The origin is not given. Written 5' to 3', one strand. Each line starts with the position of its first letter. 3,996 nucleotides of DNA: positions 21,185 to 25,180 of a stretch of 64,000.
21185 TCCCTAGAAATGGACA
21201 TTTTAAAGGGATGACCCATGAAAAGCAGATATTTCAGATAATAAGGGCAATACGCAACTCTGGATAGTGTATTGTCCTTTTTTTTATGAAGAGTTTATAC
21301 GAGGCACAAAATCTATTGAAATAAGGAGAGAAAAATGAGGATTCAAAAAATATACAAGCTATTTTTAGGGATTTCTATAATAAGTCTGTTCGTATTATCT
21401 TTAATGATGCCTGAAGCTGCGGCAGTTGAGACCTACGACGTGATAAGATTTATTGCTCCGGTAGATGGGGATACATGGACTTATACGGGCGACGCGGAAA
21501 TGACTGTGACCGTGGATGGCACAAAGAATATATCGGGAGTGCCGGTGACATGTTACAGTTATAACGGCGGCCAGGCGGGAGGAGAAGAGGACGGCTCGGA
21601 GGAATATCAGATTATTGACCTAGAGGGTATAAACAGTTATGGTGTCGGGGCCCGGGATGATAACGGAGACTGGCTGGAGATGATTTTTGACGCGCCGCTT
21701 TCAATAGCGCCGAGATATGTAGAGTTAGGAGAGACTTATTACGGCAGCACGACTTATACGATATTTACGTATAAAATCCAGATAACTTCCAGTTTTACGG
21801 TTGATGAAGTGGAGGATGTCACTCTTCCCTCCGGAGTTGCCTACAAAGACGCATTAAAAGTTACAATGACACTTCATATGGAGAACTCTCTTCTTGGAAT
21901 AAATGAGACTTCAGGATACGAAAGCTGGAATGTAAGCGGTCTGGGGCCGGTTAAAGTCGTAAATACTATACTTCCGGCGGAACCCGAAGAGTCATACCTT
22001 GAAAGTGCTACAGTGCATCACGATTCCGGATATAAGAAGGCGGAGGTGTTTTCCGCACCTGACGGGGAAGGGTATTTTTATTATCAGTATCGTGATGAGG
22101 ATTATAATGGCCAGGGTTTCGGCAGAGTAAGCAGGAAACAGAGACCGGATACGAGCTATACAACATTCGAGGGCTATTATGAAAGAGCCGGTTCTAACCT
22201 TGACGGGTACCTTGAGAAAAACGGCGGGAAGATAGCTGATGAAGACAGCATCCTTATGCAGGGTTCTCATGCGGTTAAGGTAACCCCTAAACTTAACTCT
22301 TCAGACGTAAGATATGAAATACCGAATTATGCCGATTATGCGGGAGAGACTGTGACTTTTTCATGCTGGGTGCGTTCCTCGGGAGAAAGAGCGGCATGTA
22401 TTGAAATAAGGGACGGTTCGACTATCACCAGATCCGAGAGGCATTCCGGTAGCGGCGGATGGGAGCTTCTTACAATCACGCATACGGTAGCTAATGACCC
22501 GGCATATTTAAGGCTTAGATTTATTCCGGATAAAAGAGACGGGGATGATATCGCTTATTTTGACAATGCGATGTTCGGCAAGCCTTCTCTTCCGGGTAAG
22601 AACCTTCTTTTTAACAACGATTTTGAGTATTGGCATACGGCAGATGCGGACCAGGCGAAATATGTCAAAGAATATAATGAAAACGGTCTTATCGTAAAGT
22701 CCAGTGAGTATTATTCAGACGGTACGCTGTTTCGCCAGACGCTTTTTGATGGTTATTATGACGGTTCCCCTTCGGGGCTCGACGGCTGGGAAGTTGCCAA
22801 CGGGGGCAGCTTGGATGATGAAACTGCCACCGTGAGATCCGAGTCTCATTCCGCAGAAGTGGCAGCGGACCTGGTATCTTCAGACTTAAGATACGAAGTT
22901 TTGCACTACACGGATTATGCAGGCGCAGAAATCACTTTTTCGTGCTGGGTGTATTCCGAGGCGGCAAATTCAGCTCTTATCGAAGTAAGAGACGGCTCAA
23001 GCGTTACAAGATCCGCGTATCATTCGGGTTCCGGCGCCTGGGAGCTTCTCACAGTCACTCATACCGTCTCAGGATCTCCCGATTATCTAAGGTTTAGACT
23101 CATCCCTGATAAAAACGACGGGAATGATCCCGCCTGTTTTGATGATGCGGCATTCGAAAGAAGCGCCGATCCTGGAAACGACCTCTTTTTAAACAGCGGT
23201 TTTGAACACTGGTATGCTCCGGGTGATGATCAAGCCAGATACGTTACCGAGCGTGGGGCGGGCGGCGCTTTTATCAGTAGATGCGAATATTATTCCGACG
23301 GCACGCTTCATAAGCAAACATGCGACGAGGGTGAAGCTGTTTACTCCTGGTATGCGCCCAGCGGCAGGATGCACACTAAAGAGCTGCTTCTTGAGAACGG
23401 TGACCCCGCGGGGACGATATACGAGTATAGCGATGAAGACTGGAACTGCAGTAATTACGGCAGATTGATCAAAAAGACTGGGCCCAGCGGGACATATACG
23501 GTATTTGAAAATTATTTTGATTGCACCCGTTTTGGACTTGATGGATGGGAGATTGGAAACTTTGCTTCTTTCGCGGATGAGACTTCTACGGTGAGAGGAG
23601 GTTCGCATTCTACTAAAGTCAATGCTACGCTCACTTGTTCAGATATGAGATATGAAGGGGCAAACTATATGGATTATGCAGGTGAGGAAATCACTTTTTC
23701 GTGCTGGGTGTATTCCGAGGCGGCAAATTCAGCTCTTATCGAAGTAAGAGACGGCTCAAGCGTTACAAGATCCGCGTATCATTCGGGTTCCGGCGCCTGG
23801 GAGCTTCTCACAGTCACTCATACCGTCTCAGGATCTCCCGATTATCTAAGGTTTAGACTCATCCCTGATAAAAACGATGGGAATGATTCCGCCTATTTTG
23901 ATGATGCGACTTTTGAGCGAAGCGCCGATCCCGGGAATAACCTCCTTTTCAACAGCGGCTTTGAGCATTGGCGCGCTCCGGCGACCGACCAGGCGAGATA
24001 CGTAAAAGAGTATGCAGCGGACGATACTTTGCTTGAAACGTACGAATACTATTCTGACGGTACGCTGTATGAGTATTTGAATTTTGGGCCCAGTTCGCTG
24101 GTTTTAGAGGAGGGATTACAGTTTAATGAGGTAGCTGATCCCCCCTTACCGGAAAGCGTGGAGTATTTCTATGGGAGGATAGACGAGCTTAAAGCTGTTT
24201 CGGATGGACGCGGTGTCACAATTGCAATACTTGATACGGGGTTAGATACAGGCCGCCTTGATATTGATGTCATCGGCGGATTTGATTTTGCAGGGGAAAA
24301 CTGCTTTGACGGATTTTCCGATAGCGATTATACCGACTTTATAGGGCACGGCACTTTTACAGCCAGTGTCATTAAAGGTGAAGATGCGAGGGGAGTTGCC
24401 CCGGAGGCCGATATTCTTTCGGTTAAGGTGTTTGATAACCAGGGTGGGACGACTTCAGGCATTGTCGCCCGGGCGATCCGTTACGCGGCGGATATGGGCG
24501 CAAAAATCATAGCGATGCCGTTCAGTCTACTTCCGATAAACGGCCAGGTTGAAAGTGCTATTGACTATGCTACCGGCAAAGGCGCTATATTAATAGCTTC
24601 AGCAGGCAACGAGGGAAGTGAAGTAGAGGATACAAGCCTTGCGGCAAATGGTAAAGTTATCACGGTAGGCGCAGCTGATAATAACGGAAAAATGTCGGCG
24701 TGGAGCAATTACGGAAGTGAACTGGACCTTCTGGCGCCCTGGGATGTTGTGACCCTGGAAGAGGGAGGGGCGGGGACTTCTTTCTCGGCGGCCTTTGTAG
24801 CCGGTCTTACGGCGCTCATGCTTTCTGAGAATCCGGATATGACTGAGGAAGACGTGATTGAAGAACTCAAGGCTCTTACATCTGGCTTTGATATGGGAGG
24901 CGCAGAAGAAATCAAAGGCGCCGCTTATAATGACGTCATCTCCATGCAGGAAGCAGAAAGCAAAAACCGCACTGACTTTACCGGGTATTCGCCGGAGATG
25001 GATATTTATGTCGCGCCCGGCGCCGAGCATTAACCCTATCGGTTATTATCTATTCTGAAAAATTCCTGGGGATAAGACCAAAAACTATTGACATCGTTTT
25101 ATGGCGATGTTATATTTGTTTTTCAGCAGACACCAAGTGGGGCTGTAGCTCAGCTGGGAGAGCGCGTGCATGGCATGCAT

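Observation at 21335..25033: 1232-aa secreted subtilase with three [YD-repeat-like + CBM4/9-like] modules: unusual architecture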

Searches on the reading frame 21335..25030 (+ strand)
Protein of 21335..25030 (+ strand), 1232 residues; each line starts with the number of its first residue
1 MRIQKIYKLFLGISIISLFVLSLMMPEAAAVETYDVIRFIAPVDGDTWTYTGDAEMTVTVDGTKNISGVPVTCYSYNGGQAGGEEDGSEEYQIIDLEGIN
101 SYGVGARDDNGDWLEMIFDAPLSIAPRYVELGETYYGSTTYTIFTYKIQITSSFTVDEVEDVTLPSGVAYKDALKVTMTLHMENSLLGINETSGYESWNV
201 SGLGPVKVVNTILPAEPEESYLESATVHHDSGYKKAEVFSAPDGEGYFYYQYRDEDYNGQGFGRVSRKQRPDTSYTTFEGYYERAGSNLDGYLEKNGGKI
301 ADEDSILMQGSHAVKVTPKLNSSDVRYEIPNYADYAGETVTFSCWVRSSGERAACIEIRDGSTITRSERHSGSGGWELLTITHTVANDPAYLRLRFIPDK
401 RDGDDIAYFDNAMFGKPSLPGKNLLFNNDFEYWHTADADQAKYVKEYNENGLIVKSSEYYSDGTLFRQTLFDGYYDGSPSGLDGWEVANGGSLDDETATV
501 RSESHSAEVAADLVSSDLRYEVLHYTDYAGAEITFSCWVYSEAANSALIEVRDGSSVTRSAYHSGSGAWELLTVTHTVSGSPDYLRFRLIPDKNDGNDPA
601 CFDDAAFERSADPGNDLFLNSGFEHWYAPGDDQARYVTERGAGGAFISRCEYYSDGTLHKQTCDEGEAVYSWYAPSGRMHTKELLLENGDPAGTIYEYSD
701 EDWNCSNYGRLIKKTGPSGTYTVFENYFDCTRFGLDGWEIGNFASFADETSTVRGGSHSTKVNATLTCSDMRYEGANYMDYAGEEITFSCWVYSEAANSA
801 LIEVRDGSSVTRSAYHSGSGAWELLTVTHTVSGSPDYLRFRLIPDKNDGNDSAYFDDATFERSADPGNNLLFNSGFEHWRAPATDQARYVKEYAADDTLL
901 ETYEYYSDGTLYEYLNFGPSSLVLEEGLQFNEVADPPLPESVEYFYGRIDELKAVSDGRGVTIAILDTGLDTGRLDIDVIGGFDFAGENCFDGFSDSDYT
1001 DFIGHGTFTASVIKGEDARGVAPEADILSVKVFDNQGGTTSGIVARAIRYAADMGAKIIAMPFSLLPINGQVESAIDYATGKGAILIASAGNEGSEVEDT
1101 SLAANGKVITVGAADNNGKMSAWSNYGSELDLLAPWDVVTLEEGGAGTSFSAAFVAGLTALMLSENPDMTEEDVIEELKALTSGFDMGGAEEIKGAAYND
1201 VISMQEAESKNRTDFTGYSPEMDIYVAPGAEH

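Call 4: search_protein_families(library=pfam, proteins=[window:21335-25030:+], max_evalue=1)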
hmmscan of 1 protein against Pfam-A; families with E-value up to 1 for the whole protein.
window:21335-25030:+ (1232 aa): 1 family
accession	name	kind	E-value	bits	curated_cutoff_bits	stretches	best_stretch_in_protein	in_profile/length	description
PF00082.27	Peptidase_S8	-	7e-39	134.3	21.8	1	958-1174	1-265/288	Subtilase family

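Call 5: search_protein_families(library=ncbifam, proteins=[window:21335-25030:+], max_evalue=1)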
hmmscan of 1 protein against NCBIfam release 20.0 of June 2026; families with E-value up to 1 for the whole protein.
window:21335-25030:+ (1232 aa): 7 families
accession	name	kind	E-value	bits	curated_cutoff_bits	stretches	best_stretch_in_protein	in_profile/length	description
TIGR03921.1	T7SS_mycosin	equivalog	1.9e-41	142.4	278.75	1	950-1183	4-264/353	type VII secretion-associated serine protease mycosin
NF049966.1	QH_SP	equivalog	1.8e-19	70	165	1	963-1180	2-209/219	subtilisin-like serine protease QhpE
TIGR03895.1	protease_PatA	subfamily_domain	2e-14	53.3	421.05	1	1005-1166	1-180/606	PatA/PatG family cyanobactin maturation protease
NF048003.1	GTA_spike_fiber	domain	4.3e-11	43.7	36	2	731-866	14-167/182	phage head spike fiber domain-containing protein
NF040553.1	SGO_0316_fam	subfamily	2.8e-05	22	1400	1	1009-1083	373-454/1486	SGO_0316/SGO_0317 family LPXTG-anchored serine peptidase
NF053529.1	Sp36_fam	equivalog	0.01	15.8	50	0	732-751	22-41/50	Sp36 family protein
NF053627.1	BnzsclthlBbsAGT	equivalog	0.14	12.1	250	0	32-76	97-142/145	benzoylsuccinyl-CoA thiolase subunit BbsA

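Call 10: search_solved_structures(query=window:21335-25030:+, max_evalue=1)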
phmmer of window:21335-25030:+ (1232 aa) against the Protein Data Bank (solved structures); distinct sequences matched with E-value up to 1: 142 (the best 60 are shown).
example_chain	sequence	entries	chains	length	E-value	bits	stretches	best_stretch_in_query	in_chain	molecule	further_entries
1dbi_A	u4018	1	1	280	2e-27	98.5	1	958-1171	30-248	AK.1 SERINE PROTEASE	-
1tec_E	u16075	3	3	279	3.4e-26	94.4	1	954-1167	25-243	THERMITASE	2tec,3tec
1thm_A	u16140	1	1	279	8.4e-26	93.1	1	954-1167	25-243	THERMITASE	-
7y6m_C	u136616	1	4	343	7e-24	86.8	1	939-1166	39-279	Intracellular serine protease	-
6f9m_A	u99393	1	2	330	3.6e-23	84.4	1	933-1164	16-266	Serine protease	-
4gi3_A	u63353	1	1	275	4.9e-23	84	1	957-1180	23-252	KerA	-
3qtl_A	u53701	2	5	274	5.9e-23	83.7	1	957-1180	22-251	Subtilisin-like serin protease | KerA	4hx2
1c3l_A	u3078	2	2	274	6.3e-23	83.6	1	957-1180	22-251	SUBTILISIN-CARLSBERG | Subtilisin Carlsberg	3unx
1yu6_A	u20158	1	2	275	1.2e-22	82.7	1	957-1180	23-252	Subtilisin Carlsberg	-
1scn_E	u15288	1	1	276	1.4e-22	82.5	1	957-1180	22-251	SUBTILISIN CARLSBERG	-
1af4_A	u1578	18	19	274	1.4e-22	82.4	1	957-1180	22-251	SUBTILISIN CARLSBERG | SUBTILISIN CARLSBERG, TYPE VIII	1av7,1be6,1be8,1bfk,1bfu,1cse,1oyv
1sel_A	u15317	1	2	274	4.9e-22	80.7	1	957-1180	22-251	SELENOSUBTILISIN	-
1avt_A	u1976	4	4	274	4.9e-22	80.7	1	957-1180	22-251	SUBTILISIN CARLSBERG, TYPE VIII | KerA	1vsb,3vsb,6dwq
1s01_A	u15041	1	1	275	1.2e-21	79.4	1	957-1182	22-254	Subtilisin BPN'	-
1sbi_A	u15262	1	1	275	1.3e-21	79.3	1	957-1182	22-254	SUBTILISIN 8397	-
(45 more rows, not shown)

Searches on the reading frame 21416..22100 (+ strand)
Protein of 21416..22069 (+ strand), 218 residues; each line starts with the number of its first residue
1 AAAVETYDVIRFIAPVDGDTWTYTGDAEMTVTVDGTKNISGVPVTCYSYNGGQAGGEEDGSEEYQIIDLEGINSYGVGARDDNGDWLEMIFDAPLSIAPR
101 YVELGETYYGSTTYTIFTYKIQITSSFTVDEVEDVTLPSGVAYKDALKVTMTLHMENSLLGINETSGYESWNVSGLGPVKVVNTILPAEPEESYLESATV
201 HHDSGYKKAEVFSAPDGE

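Call 11: search_protein_families(library=pfam, proteins=[window:21419-22100:+], max_evalue=10)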
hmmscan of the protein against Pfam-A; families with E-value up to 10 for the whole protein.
window:21419-22100:+ (227 aa): 0 families

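Call 22: search_protein_families(library=ncbifam, proteins=[window:21419-22100:+], max_evalue=0.01)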
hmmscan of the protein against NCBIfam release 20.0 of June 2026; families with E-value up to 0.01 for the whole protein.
window:21419-22100:+ (227 aa): 0 families

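Call 71: find_homologous_proteins(query=window:21416-22069:+, max_evalue=0.1)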
Query window:21416-22069:+: 684 candidates shared short words with the query, none scored E <= 0.1.

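Call 72: search_solved_structures(query=window:21416-22069:+, max_evalue=10)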
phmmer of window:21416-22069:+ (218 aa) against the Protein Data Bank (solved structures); distinct sequences matched with E-value up to 10: 0.
